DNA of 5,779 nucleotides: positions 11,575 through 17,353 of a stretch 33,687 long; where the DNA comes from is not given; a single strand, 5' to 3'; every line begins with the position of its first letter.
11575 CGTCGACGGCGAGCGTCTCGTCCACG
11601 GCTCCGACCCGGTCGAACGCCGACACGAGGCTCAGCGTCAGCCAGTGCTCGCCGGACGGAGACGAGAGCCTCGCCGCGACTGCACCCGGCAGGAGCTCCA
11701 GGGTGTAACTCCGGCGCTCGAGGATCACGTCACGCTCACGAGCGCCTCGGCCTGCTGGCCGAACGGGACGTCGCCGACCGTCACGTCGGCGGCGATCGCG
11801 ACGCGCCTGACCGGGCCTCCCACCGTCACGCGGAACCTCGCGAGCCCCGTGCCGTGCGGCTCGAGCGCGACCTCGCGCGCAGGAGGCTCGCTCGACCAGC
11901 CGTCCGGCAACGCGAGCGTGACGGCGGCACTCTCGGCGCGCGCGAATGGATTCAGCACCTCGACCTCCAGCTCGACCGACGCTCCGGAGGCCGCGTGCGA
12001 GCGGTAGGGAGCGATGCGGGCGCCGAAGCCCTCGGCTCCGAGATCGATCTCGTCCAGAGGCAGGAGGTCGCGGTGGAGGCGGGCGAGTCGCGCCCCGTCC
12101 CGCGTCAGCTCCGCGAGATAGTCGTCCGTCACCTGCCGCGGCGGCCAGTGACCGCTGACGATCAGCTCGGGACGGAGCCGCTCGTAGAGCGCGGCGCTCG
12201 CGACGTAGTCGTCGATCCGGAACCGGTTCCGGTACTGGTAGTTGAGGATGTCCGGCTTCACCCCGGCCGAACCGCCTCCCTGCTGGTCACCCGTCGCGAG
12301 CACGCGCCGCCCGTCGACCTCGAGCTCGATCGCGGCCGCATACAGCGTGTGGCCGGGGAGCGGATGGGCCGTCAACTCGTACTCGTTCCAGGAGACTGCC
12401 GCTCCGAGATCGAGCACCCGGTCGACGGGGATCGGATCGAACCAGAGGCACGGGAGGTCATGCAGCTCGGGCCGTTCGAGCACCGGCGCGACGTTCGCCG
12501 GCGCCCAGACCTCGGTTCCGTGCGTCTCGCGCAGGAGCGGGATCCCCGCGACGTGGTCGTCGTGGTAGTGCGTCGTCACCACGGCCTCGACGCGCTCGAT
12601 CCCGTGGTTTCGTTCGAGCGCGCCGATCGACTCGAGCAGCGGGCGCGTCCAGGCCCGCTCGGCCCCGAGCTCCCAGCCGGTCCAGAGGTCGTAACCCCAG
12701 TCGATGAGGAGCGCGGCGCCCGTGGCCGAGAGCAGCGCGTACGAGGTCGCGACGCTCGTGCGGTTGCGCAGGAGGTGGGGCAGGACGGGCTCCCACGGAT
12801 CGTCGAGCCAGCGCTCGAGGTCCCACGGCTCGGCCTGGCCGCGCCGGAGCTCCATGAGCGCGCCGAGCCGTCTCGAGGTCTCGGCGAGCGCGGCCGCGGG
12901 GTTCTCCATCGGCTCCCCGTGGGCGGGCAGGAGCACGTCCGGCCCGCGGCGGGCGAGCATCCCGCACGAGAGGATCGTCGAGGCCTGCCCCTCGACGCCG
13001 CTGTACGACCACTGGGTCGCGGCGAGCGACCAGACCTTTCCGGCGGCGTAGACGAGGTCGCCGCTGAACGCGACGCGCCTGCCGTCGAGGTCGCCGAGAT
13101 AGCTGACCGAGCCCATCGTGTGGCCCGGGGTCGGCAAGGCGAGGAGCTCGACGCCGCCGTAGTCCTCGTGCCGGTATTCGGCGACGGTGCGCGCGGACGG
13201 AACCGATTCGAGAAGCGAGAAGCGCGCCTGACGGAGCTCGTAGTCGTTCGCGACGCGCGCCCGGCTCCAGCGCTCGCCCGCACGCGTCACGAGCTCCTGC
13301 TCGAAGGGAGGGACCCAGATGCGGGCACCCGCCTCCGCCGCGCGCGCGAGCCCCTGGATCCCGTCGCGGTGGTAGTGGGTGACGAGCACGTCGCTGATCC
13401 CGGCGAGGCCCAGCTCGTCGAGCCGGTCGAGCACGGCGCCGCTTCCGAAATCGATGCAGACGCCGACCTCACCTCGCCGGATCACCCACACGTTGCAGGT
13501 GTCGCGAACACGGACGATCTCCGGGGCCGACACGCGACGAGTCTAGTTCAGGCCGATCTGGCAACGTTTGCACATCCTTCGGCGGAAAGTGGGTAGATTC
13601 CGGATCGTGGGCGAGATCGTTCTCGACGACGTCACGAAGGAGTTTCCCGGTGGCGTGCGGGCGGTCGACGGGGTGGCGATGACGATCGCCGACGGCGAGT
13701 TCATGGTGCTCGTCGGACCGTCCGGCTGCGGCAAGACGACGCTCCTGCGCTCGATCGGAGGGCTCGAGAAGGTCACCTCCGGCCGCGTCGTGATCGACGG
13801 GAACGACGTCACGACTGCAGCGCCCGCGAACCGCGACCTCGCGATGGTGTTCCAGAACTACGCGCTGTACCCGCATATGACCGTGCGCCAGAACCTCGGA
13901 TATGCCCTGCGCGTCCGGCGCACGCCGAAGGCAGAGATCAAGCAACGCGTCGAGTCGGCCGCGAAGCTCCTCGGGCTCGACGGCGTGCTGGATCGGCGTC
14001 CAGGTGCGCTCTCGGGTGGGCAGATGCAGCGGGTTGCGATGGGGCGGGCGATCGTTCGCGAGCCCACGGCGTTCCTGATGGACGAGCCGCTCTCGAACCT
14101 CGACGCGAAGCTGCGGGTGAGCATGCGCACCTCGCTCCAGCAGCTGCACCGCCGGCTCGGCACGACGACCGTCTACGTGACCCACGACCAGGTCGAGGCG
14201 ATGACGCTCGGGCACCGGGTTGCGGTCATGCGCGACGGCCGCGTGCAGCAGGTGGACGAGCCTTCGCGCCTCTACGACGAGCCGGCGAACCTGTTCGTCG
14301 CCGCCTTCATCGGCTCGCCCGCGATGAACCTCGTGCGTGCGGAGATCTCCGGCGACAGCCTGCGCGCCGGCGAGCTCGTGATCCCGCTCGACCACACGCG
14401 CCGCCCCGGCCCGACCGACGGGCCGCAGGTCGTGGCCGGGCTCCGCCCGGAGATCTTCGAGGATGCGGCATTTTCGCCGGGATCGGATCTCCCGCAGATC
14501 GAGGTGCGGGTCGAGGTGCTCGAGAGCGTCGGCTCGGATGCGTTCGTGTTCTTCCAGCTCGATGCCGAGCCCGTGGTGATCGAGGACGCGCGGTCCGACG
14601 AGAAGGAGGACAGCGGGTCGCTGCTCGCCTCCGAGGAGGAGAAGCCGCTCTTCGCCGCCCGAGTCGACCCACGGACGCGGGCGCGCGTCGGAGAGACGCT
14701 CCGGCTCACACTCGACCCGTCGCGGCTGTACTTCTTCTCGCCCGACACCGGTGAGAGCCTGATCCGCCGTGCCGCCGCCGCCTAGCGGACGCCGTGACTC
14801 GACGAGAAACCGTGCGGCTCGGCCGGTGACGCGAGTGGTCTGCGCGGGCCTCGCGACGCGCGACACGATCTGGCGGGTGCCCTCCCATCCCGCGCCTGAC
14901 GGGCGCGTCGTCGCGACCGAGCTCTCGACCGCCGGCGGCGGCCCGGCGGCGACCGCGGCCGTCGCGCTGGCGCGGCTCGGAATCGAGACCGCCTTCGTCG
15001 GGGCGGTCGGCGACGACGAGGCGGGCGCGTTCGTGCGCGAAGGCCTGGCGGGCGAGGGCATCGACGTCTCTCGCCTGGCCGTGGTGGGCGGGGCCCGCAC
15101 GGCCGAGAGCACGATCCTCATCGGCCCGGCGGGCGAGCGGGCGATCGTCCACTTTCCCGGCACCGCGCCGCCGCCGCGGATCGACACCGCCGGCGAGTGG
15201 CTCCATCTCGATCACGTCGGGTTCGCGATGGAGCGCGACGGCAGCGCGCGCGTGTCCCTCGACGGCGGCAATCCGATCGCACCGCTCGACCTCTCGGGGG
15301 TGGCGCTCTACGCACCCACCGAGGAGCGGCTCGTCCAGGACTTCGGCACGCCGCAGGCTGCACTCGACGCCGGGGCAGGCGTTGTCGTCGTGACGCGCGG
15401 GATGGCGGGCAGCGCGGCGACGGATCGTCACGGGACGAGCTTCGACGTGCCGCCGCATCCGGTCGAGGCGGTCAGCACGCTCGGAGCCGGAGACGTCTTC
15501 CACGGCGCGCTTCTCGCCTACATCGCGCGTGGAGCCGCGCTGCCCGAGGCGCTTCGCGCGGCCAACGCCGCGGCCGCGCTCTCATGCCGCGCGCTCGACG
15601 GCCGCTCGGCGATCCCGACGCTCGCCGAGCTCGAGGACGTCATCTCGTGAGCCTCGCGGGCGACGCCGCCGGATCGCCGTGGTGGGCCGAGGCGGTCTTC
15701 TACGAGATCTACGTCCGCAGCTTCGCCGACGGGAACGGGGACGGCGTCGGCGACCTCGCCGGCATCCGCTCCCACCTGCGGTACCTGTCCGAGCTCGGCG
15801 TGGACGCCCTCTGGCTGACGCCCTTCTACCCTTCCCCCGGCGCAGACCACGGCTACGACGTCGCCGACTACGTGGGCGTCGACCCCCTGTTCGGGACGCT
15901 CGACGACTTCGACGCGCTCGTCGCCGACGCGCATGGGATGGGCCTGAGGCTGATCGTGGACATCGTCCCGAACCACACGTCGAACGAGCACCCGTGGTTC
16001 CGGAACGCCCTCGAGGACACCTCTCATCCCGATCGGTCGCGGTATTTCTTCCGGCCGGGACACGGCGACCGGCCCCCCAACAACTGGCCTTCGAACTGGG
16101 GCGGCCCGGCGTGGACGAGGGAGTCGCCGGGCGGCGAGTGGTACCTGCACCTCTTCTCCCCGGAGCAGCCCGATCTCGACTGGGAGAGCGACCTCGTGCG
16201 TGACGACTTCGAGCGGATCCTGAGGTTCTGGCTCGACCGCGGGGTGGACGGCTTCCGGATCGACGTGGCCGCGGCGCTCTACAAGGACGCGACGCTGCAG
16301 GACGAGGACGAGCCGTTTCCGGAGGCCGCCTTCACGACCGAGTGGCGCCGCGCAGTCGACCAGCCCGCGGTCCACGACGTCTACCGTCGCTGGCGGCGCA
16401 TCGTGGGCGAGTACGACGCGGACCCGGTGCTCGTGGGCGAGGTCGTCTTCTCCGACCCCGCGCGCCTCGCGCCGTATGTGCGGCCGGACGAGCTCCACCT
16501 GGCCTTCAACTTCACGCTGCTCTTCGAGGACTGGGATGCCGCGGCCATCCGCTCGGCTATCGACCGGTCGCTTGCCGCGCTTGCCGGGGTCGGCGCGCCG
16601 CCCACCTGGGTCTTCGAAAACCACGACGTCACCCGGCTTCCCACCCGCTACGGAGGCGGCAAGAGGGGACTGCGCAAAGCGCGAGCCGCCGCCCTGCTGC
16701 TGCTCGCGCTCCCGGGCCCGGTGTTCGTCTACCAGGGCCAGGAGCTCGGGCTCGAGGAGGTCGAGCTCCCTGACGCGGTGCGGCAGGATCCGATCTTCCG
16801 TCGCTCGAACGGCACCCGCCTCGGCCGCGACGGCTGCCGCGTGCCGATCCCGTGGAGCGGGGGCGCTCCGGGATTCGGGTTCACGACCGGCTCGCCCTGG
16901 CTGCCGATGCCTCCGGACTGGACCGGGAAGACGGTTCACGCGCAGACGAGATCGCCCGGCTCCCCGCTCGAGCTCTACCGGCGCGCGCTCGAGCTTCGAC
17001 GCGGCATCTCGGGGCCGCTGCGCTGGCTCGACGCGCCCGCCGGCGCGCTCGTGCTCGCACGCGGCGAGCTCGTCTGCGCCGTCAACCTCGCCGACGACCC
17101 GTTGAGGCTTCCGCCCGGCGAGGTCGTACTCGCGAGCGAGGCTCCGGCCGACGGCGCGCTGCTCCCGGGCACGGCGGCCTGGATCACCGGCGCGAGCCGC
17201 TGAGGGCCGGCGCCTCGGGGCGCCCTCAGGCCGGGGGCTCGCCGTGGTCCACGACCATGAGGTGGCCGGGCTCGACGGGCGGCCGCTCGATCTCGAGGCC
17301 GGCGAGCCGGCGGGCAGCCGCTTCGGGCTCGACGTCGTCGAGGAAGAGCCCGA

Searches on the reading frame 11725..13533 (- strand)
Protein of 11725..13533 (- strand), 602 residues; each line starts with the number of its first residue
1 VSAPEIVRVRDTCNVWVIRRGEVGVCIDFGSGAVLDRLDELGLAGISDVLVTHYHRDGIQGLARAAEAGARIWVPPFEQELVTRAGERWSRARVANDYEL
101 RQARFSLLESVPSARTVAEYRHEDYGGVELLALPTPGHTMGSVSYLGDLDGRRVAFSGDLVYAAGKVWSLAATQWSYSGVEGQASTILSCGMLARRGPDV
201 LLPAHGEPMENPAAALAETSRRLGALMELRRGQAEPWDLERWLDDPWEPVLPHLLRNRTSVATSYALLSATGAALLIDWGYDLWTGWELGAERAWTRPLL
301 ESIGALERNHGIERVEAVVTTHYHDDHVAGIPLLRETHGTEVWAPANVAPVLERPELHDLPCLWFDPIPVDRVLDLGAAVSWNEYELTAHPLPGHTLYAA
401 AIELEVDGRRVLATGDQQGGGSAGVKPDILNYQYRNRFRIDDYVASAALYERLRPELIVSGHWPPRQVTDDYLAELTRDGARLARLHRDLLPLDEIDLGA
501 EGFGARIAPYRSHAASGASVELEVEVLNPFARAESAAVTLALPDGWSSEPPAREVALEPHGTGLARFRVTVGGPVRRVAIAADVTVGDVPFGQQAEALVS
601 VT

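Call 11: search_protein_families(library=pfam, proteins=[window:11725-13533:-], max_evalue=0.0001)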
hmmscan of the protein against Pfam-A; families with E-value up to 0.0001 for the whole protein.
window:11725-13533:- (602 aa): 2 families
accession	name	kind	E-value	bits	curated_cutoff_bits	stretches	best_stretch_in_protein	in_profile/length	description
PF00753.33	Lactamase_B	-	2.3e-28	99.9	22.7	2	296-462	33-196/196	Metallo-beta-lactamase superfamily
PF12706.13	Lactamase_B_2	-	3.8e-14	53.2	27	1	309-416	25-142/200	Beta-lactamase superfamily domain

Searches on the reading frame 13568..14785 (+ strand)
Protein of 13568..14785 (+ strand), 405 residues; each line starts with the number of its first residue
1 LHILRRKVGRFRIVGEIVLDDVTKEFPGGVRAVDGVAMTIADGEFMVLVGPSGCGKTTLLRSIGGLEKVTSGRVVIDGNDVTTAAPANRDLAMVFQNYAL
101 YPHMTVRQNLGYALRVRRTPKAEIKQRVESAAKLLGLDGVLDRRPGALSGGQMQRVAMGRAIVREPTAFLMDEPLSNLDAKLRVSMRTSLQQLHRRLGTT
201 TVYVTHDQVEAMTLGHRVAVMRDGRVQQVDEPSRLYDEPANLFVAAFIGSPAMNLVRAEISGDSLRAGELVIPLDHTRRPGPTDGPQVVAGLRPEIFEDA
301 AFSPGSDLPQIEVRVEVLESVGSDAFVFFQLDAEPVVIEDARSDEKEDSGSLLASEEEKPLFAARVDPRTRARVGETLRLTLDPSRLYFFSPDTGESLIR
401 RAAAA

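Call 11: search_protein_families(library=pfam, proteins=[window:13568-14785:+], max_evalue=0.0001)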
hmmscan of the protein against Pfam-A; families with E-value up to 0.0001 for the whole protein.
window:13568-14785:+ (405 aa): 3 families
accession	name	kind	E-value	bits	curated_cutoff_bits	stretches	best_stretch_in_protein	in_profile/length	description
PF00005.33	ABC_tran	-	4.4e-33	115.2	25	1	34-175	2-136/137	ABC transporter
PF17912.7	OB_MalK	-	1.8e-09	38.8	27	1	249-295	1-51/53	MalK OB fold domain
PF13304.12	AAA_21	-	3.8e-05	24.4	27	0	45-66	1-22/304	AAA domain, putative AbiEii toxin, Type IV TA system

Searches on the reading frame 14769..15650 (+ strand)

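Call 11: search_protein_families(library=pfam, proteins=[window:14769-15650:+], max_evalue=0.0001)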
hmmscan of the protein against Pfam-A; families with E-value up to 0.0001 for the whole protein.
window:14769-15650:+ (293 aa): 1 family
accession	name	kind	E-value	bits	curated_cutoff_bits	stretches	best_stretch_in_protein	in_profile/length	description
PF00294.29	PfkB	-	7.1e-40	137.6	25.8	2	21-132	2-111/302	pfkB family carbohydrate kinase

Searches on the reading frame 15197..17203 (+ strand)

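Call 12: search_protein_families(library=pfam, proteins=[window:15197-17203:+], max_evalue=0.0001)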
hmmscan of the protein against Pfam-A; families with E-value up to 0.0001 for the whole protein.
window:15197-17203:+ (668 aa): 1 family
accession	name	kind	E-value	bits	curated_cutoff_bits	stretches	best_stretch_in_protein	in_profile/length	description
PF00128.31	Alpha-amylase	-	5.5e-106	355.9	22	1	171-602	2-438/446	Alpha amylase, catalytic domain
